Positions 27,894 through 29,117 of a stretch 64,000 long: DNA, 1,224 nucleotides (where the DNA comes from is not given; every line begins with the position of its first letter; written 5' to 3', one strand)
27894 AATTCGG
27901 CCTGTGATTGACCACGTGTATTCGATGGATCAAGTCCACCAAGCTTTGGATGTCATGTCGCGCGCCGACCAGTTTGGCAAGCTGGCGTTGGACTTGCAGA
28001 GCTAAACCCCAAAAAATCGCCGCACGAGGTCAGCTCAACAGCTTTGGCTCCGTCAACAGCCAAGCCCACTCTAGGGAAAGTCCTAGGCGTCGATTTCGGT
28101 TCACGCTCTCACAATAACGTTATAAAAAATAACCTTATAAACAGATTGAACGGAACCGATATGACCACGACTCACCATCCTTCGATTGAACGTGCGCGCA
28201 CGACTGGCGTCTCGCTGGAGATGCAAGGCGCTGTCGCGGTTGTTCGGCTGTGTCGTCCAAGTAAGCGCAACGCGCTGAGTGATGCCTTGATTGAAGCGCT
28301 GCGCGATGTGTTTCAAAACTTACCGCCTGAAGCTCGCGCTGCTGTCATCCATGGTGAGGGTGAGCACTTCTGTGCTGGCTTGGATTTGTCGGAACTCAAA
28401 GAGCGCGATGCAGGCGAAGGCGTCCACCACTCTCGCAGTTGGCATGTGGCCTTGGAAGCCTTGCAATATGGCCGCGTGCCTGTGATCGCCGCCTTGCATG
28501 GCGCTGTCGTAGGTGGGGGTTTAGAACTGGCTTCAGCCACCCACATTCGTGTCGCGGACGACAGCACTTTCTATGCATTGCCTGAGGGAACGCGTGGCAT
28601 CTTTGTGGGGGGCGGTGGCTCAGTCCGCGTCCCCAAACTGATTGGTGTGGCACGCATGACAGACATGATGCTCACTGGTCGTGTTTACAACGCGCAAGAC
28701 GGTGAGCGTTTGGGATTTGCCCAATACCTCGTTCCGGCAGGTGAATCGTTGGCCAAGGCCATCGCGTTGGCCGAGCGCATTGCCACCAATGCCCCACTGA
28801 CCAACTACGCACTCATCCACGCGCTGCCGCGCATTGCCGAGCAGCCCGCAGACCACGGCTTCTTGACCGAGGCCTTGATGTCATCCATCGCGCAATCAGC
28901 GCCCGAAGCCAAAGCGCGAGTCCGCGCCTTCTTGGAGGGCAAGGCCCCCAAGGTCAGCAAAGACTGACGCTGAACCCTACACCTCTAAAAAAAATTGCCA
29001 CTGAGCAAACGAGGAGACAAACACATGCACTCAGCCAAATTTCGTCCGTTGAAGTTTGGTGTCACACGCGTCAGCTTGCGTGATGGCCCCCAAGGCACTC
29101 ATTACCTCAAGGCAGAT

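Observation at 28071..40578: Phenylpropanoid operon that pairs CouAB with a full beta-oxidation set, next to a box pathway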

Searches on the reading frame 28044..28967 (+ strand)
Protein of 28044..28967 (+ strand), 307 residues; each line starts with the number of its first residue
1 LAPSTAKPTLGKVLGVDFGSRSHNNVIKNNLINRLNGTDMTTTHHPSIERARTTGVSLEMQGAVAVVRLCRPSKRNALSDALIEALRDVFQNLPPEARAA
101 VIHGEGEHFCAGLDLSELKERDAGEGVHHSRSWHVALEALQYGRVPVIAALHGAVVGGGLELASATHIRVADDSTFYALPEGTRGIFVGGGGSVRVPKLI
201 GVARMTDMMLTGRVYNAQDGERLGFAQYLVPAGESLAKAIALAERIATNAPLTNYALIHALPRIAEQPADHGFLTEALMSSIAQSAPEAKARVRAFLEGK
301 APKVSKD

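Call 3: search_protein_families(library=ncbifam, proteins=[window:28044-28967:+])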
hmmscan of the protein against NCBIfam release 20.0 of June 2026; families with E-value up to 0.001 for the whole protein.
window:28044-28967:+ (307 aa): 72 families (the best 25 are shown)
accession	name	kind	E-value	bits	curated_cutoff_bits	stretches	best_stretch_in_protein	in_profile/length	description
NF006013.0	PRK08150.1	subfamily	5.5e-125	415.9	232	1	56-306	8-258/259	crotonase/enoyl-CoA hydratase family protein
NF051848.1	EnCoAHydtEchA19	equivalog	1.2e-53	182.3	400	1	56-303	2-254/258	enoyl-CoA hydratase EchA19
NF005864.0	PRK07799.1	equivalog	6.5e-46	156.7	316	1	56-304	10-263/266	crotonase/enoyl-CoA hydratase family protein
NF005803.0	PRK07658.1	equivalog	2.3e-43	148.4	313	1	56-305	4-255/257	enoyl-CoA hydratase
NF005126.0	PRK06563.1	subfamily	9.4e-41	139.9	261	1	52-298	5-254/263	crotonase/enoyl-CoA hydratase family protein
NF005802.0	PRK07657.1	equivalog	1.1e-40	139.8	363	1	60-256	9-209/260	enoyl-CoA hydratase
NF004840.0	PRK06190.1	equivalog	1.2e-39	136.5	253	1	56-285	6-237/260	enoyl-CoA hydratase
NF006108.0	PRK08259.1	equivalog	1.3e-39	136.3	273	1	55-250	4-199/256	crotonase/enoyl-CoA hydratase family protein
NF006100.0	PRK08252.1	subfamily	8.1e-38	130.5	282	1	55-303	4-250/254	crotonase/enoyl-CoA hydratase family protein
NF006566.0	PRK09076.1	subfamily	2e-36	126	286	1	54-304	5-257/260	enoyl-CoA hydratase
NF046063.1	oxepin_alt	equivalog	5.7e-36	124.3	300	1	58-302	4-253/254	oxepin-CoA hydrolase, alternative type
NF004796.0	PRK06144.1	subfamily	7.3e-36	124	272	1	50-303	4-258/262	enoyl-CoA hydratase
NF006007.0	PRK08138.1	subfamily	8.1e-35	120.4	355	1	61-303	15-257/261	enoyl-CoA hydratase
NF004517.0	PRK05862.1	equivalog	1.4e-34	119.8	396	1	57-304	7-254/257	enoyl-CoA hydratase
NF005891.0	PRK07854.1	equivalog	1.6e-34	119.6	237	1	59-265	5-203/243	enoyl-CoA hydratase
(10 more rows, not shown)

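Call 4: search_protein_families(library=pfam, proteins=[window:28044-28967:+])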
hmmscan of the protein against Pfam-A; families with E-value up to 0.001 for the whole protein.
window:28044-28967:+ (307 aa): 2 families
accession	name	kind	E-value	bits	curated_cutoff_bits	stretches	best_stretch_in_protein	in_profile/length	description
PF00378.25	ECH_1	-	2e-42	145.7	27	1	60-303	2-247/251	Enoyl-CoA hydratase/isomerase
PF16113.10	ECH_2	-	3.6e-23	83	27.2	1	65-267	2-205/335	Enoyl-CoA hydratase/isomerase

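Call 10: search_solved_structures(query=window:28044-28967:+, max_evalue=1e-10)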
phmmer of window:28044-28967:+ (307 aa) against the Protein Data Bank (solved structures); distinct sequences matched with E-value up to 1e-10: 149 (the best 60 are shown).
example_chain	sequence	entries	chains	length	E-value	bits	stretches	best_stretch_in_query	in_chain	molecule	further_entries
3hin_A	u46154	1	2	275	1.8e-94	319.6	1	58-305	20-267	Putative 3-hydroxybutyryl-CoA dehydratase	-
4izb_A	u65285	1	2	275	2.7e-66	227.1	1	61-304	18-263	Enoyl-CoA hydratase/isomerase family protein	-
4izc_A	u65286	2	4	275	1.9e-65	224.4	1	61-304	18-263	Enoyl-CoA hydratase/isomerase family protein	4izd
6wyi_A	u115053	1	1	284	9.4e-34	120.4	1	58-303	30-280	EchA19, enoyl-CoA hydratase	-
5zai_A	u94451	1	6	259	1.1e-33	120.2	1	59-303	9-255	3-hydroxypropionyl-coenzyme A dehydratase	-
4f47_A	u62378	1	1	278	1e-32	117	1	57-302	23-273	Enoyl-CoA hydratase EchA19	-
3kqf_A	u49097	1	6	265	9.9e-32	113.7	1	64-253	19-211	Enoyl-CoA hydratase/isomerase family protein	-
3r0o_A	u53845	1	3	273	1.7e-30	109.7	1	56-261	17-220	Carnitinyl-CoA dehydratase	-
3swx_A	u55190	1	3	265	2.3e-30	109.2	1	58-297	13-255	Probable enoyl-CoA hydratase/isomerase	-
6lvp_A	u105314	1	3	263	2.5e-29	105.9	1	62-302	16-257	Enoyl-CoA hydratase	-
9qwv_A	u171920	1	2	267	5.5e-29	104.7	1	59-303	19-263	Enoyl-CoA hydratase, mitochondrial, putative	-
5xzd_A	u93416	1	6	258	1e-28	103.8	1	57-299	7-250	Enoyl-CoA hydratase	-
3rsi_A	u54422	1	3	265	1.3e-28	103.5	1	57-299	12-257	Putative enoyl-CoA hydratase/isomerase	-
7eum_C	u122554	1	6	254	1.7e-28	103.1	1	61-297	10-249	Enoyl-CoA hydratase/isomerase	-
3moy_A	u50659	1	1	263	3.6e-28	102.1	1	60-303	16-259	Probable enoyl-CoA hydratase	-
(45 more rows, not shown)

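Call 17: find_homologous_proteins(query=window:28044-28967:+, max_evalue=1e-30)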
Query window:28044-28967:+ (307 aa): 8000 proteins with E <= 1e-30 among 8000 candidates; the best 120 are listed.
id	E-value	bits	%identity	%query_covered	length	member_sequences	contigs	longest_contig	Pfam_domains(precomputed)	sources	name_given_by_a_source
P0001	1.1e-170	585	93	93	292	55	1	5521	PF00378.26,PF16113.11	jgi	jgi:enoyl-CoA hydratase/carnithine racemase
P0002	1.3e-157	542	93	87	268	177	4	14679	PF00378.26,PF16113.11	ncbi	-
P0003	1.5e-155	535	91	87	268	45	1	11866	PF00378.26,PF16113.11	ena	-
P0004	5.0e-154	530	90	87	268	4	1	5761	PF00378.26,PF16113.11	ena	-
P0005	1.4e-149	515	83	92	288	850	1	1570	PF00378.26,PF16113.11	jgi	jgi:enoyl-CoA hydratase/carnithine racemase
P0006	4.6e-148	510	82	92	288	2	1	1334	PF00378.26,PF16113.11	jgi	jgi:enoyl-CoA hydratase/carnithine racemase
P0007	8.1e-148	510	82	92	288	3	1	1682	PF00378.26,PF16113.11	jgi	jgi:enoyl-CoA hydratase/carnithine racemase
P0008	8.3e-148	510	83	93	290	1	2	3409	PF00378.26,PF16113.11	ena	-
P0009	3.4e-147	508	82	92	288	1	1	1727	PF00378.26,PF16113.11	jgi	jgi:1,4-dihydroxy-2-naphthoyl-CoA synthase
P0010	3.3e-146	504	86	86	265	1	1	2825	PF00378.26,PF16113.11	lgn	-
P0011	3.9e-146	504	82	92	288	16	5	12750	PF00378.26,PF16113.11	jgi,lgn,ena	-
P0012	1.6e-145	502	85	87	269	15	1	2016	PF00378.26,PF16113.11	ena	-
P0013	2.4e-145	501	89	85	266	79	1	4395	PF00378.26,PF16113.11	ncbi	-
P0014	7.6e-145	500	81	94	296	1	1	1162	PF00378.26,PF16113.11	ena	-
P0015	7.7e-145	500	81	93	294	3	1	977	PF00378.26,PF16113.11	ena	-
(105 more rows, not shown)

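Call 19: search_solved_structures(query=window:28044-28967:+, max_evalue=1e-60, show_alignments=2)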
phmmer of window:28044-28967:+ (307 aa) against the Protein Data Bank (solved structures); distinct sequences matched with E-value up to 1e-60: 3.
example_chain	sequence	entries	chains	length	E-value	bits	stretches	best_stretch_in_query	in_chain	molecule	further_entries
3hin_A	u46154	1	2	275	1.8e-94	319.6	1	58-305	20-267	Putative 3-hydroxybutyryl-CoA dehydratase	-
4izb_A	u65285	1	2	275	2.7e-66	227.1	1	61-304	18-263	Enoyl-CoA hydratase/isomerase family protein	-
4izc_A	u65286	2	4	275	1.9e-65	224.4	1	61-304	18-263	Enoyl-CoA hydratase/isomerase family protein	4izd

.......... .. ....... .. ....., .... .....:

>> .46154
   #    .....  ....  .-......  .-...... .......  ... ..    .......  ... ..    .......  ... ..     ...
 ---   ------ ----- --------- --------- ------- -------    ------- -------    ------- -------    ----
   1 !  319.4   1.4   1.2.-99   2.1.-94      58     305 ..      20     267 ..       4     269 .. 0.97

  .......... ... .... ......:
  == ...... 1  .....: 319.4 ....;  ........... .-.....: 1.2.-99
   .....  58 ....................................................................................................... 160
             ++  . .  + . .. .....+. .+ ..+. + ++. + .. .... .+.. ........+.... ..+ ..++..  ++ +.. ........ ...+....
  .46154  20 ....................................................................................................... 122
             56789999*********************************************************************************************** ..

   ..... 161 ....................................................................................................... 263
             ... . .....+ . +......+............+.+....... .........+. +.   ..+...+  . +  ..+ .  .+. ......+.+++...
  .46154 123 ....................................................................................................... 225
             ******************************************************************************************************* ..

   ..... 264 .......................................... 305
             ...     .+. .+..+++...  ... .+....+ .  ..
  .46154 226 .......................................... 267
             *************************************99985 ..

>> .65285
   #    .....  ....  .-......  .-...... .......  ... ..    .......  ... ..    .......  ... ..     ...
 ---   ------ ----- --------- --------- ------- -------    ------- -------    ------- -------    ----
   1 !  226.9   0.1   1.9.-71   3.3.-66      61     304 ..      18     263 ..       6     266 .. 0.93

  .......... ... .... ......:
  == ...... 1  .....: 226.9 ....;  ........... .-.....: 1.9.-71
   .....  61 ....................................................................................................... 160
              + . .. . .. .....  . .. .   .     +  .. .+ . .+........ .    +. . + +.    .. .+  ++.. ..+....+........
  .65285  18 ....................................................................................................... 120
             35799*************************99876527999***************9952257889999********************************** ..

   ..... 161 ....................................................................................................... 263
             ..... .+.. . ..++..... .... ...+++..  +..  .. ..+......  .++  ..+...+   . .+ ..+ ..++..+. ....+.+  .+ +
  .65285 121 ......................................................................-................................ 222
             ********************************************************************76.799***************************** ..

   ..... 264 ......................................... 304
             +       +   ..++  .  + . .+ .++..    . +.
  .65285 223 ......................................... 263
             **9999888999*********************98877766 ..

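Call 32: find_related_loci(query=A1, collection=genome_contigs, flank=10000)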
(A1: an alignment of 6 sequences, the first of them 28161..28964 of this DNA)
Query A1 (268 aa) in genome_contigs; peptide patterns used: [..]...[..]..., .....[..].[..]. (x = any residue, [..] = any of these).
600 stretches matched a pattern (row limit reached: there are more); 570 encode a relative of the query (tblastn E <= 1e-3); the best 80 are kept; 80 distinct loci.
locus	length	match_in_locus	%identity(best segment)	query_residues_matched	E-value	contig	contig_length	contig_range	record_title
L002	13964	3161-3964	92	1-268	5e-167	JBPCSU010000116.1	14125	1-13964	MAG: Limnohabitans sp. S1Ck117_2339010_flag_0_multi_5.2367_len_14125, whole genome shotgun sequence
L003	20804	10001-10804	86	1-268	3e-155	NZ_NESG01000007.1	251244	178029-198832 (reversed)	Limnohabitans sp. G3-2 LimC-G3-2-C7, whole genome shotgun sequence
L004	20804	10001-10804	86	1-268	1e-153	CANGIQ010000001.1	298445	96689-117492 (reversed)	MAG: Comamonadaceae bacterium isolate Jr-7aug17-121 genome assembly, contig: Jr-7aug17-C22, whole genome shotgun sequenc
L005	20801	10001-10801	85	1-267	1e-153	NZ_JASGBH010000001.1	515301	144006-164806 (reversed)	Limnohabitans lacus strain HM2-2 contig1, whole genome shotgun sequence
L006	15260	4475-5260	86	6-267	7e-153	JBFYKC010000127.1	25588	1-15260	MAG: Comamonadaceae bacterium isolate LA_0031 k121_291841, whole genome shotgun sequence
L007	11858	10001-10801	86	1-267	3e-153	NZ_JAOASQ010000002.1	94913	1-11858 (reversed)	MAG: Limnohabitans sp. isolate AF21_PE0_C1_S1_61_68 C1_S1_101_length_94913_cov_40, whole genome shotgun sequence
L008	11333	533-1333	86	1-267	1e-152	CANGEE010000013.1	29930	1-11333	MAG: Comamonadaceae bacterium isolate Jr-25may17-118 genome assembly, contig: Jr-25may17-C1506, whole genome shotgun seq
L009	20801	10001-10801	85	1-267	9e-153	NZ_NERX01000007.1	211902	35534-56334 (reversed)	Limnohabitans sp. MMS-10A-192 LimC-MMS-10A-192-C7, whole genome shotgun sequence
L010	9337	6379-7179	85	1-267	2e-152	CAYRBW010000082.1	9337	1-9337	MAG TPA_asm: uncultured Limnohabitans sp. isolate SRP296810_co1_397 genome assembly, contig: NODE_9578_length_9337_cov_6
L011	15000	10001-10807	86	1-267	3e-152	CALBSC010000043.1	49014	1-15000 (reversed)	MAG TPA_asm: uncultured Burkholderiales bacterium isolate SRR6231140_bin.28_CONCOCT_v1.1_MAG genome assembly, contig: ER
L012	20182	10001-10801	85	1-267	5e-152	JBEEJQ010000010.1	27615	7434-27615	MAG: Pseudomonadota bacterium isolate cobbmillcreek_2019_sw_WHONDRS-S19S_0090_A_bin.23 scaffold_0000168, whole genome sh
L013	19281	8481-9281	85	1-267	5e-151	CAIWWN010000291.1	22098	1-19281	MAG: uncultured Burkholderiales bacterium isolate Umea2p1_bin-0175 genome assembly, contig: bin-0175:291/294, whole geno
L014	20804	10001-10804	85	1-268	3e-151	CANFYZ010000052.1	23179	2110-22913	MAG: Comamonadaceae bacterium isolate Jr-20nov17-156 genome assembly, contig: Jr-20nov17-C2354, whole genome shotgun seq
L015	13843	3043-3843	85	1-267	9e-151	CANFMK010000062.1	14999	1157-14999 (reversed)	MAG: Comamonadaceae bacterium isolate Jr-14may18-69 genome assembly, contig: Jr-14may18-C6274, whole genome shotgun sequ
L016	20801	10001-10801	84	1-267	1e-150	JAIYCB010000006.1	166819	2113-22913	MAG: Comamonadaceae bacterium isolate E1_MAG_00064 pond_E1_MAG_00064_000000000045, whole genome shotgun sequence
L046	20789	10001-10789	80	1-267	1e-139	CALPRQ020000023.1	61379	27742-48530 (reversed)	MAG: Chitinophaga pinensis isolate HRS-ES2-bin-188 genome assembly, contig: HRSG-E12-C154, whole genome shotgun sequence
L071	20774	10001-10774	78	14-268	1e-132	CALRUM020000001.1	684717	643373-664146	MAG: Asaia bogorensis isolate JJ-KV1159-161-1-m1-bin286 genome assembly, contig: JJ-TH355-119-C1, whole genome shotgun s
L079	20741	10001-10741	79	22-268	2e-131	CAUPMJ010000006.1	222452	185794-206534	MAG: uncultured Hylemonella sp. isolate m10-metabat.1 genome assembly, contig: m10-c12, whole genome shotgun sequence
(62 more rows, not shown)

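Call 46: search_protein_families(library=pfam, max_evalue=0.00001, proteins=[L079:14582-16297:+, L071:15477-17273:+, L003:16031-17032:+, L046:14017-15573:+, L003:15259-15939:+])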
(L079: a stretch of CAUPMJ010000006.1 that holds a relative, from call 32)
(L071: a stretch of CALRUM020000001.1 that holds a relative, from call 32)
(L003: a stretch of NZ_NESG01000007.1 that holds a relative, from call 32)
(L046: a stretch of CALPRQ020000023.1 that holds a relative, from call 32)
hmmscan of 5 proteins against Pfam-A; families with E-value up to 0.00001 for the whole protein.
L079:14582-16297:+ (571 aa): 1 family
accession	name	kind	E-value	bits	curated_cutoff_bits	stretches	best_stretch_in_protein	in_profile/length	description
PF07519.17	Tannase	-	1.4e-120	403.9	29.8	1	79-570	1-489/490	Tannase and feruloyl esterase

L071:15477-17273:+ (598 aa): 2 families
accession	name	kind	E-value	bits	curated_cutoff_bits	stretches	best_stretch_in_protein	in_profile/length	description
PF07519.17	Tannase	-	1.6e-132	443.3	29.8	1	97-595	1-489/490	Tannase and feruloyl esterase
PF00326.27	Peptidase_S9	-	4.2e-06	26.8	22.6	0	209-260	51-101/213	Prolyl oligopeptidase family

L003:16031-17032:+ (333 aa): 1 family
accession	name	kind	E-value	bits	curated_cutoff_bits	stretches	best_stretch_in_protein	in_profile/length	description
PF03401.19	TctC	-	1.1e-47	163.3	27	1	69-328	17-273/274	Tripartite tricarboxylate transporter family receptor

L046:14017-15573:+ (518 aa): 2 families
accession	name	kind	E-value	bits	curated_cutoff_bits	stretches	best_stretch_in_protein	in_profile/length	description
PF01144.29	CoA_trans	-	2e-34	119.4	23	1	5-240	3-216/217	Coenzyme A transferase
PF16957.11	Mal_decarbox_Al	-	2.2e-06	26.7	25.4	0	171-264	140-226/546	Malonate decarboxylase, alpha subunit, transporter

L003:15259-15939:+ (226 aa): 1 family
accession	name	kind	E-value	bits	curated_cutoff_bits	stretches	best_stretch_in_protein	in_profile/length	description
PF01613.24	Flavin_Reduct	-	5.4e-18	66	27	1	22-167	4-136/153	Flavin reductase like domain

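Call 71: search_dna_similar(query=window:28161-28964:+, collection=plasmids, mode=protein, max_evalue=1e-60, max_rows=40, rows=spread)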
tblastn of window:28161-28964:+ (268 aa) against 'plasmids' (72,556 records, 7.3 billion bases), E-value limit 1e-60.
Records with a match: 10; places in all: 10; records where one place covers at least 80% of the query: 10.
Best place of each record, by identity: <60% 10.
By first word of the organism name: Rhizobium 2; Streptomyces 1; Pseudomonas 1; Terrarubrum 1; Massilia 1; Paracoccus 1; Peteryoungia 1; Variovorax 1; Phaeobacter 1.
By predicted mobility (MOB-suite, as given by PLSDB): non-mobilizable 7; mobilizable 3.
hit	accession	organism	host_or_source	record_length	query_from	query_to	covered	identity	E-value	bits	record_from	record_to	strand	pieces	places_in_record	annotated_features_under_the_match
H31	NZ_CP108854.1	Streptomyces sp. NBC_00841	-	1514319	19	266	93%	59.7%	4e-77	261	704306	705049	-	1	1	record has no annotation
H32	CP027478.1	Pseudomonas koreensis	Cultured bacterium isolated from ...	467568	17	266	93%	58.4%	2e-64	272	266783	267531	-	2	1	none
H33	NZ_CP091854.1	Terrarubrum flagellatum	cell culture,forest soil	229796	15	266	94%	57.5%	1e-78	265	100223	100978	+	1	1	crotonase/enoyl-CoA hydratase family protein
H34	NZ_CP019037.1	Massilia putida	Soil,wolfram mine tailing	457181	17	265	93%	56.6%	3e-68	236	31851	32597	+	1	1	crotonase/enoyl-CoA hydratase family protein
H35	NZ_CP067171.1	Paracoccus aestuarii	cell culture,isolated from tidal flat ...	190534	2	267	99%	52.3%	5e-70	240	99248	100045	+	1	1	crotonase/enoyl-CoA hydratase family protein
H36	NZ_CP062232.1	Rhizobium sp. TH2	Sainfoin,pure bacterial culture,Nodule ...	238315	17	265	93%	55.0%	2e-68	236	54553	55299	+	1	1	crotonase/enoyl-CoA hydratase family protein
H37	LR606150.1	Rhizobium sp. Q54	paddy soil contaminated with arsenic ...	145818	17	265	93%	54.6%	2e-69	239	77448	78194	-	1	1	enoyl-CoA hydratase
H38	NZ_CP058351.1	Peteryoungia desertarenae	Pure culture,Saline Desert Soil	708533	6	265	97%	50.4%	2e-67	233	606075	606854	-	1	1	crotonase/enoyl-CoA hydratase family protein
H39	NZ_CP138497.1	Variovorax boronicumulans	Legume root,PacBio whole genome assembly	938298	4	265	98%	46.8%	6e-62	217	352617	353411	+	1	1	crotonase/enoyl-CoA hydratase family protein | acyl-CoA dehydrogenase family protein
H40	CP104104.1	Phaeobacter sp. G2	cell culture,Emiliania huxleyi RCC1216 ...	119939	17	264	93%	48.0%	6e-63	220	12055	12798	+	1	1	crotonase/enoyl-CoA hydratase family protein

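Call 72: get_annotated_region(hit=H36, flank=9000)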
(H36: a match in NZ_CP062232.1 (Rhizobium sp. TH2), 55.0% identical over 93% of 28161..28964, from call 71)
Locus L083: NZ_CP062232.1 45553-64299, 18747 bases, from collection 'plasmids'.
description: Rhizobium sp. TH2 plasmid pTH2a, complete sequence
organism: Rhizobium sp. TH2 (NCBI taxid 2775403)
taxonomy: Bacteria; Pseudomonadota; Alphaproteobacteria; Hyphomicrobiales; Rhizobiaceae; Rhizobium; Rhizobium sp. TH2
host: -; source: Sainfoin,pure bacterial culture,Nodule tissue; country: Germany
typing (MOB-suite, as given by PLSDB): mobilizable; relaxase MOBP
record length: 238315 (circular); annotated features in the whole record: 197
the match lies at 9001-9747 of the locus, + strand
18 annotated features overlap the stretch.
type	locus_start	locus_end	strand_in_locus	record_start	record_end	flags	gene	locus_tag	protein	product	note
CDS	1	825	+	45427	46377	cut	-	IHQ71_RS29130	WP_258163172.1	ABC transporter permease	GO:0055085 - transmembrane transport [Evidence IEA]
CDS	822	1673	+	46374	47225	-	-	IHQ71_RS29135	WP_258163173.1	ABC transporter permease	-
CDS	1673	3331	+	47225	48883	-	-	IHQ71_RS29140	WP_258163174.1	ABC transporter ATP-binding protein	-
CDS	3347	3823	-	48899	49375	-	-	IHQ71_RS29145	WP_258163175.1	Lrp/AsnC family transcriptional regulator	-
CDS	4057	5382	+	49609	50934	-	-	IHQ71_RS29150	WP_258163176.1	FAD-binding oxidoreductase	-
CDS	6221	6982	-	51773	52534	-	-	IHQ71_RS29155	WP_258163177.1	SDR family NAD(P)-dependent oxidoreductase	-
CDS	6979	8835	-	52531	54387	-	-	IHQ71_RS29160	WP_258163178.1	feruloyl-CoA synthase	-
CDS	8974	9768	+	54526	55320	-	-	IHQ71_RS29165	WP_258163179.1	crotonase/enoyl-CoA hydratase family protein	-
CDS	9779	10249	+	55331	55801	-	-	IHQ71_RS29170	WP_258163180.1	MarR family transcriptional regulator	-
CDS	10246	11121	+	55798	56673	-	-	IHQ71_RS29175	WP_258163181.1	amidohydrolase family protein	-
CDS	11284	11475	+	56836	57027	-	-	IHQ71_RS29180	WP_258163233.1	HigA family addiction module antitoxin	-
CDS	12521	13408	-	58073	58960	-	-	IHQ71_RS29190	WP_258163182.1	branched-chain amino acid ABC transporter permease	GO:0015803 - branched-chain amino acid transport [Evidence IEA]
CDS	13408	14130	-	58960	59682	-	-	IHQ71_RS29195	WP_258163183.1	ABC transporter ATP-binding protein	-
CDS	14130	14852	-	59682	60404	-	-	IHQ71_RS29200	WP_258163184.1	ABC transporter ATP-binding protein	-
CDS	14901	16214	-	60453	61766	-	-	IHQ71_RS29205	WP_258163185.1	ABC transporter substrate-binding protein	-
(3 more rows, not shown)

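Call 73: get_annotated_region(hit=H33, flank=9000)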
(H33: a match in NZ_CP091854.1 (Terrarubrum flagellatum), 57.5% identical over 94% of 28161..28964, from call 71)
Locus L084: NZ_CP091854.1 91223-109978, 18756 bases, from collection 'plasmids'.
description: Terrarubrum flagellatum strain 7MK25 plasmid unnamed3, complete sequence
organism: Terrarubrum flagellatum (NCBI taxid 2895980)
taxonomy: Bacteria; Pseudomonadota; Alphaproteobacteria; Hyphomicrobiales; Terrirubraceae; Terrirubrum; Terrarubrum flagellatum
host: -; source: cell culture,forest soil; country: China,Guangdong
typing (MOB-suite, as given by PLSDB): non-mobilizable
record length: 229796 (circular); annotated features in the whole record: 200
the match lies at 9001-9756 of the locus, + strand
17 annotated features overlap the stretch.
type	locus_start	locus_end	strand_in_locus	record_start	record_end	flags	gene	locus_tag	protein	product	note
CDS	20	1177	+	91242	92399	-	-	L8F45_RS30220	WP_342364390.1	beta-propeller fold lactonase family protein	-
CDS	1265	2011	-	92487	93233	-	-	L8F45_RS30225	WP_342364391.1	ABC transporter ATP-binding protein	-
CDS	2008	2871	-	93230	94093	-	-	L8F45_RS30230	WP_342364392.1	ABC transporter ATP-binding protein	-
CDS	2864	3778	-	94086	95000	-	-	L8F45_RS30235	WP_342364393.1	ABC transporter permease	-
CDS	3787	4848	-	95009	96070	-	-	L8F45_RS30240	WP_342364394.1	ABC transporter permease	GO:0055085 - transmembrane transport [Evidence IEA]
CDS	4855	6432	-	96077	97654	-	-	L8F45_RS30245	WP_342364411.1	ABC transporter substrate-binding protein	-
CDS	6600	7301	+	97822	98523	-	-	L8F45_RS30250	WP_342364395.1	GntR family transcriptional regulator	-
CDS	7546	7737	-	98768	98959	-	-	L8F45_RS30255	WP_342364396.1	hypothetical protein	-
CDS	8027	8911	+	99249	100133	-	-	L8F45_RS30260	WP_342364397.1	amidohydrolase family protein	-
CDS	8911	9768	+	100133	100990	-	-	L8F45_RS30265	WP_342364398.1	crotonase/enoyl-CoA hydratase family protein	-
CDS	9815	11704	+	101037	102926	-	-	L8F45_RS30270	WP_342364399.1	feruloyl-CoA synthase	-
CDS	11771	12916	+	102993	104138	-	-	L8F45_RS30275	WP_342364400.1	ABC transporter substrate-binding protein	-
CDS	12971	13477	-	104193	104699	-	-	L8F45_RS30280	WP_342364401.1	MarR family transcriptional regulator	GO:0006355 - regulation of DNA-templated transcription [Evidence IEA]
CDS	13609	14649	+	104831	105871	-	-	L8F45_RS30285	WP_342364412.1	branched-chain amino acid ABC transporter permease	GO:0015803 - branched-chain amino acid transport [Evidence IEA]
CDS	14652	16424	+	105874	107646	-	-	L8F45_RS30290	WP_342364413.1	branched-chain amino acid ABC transporter ATP-binding protein/permease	-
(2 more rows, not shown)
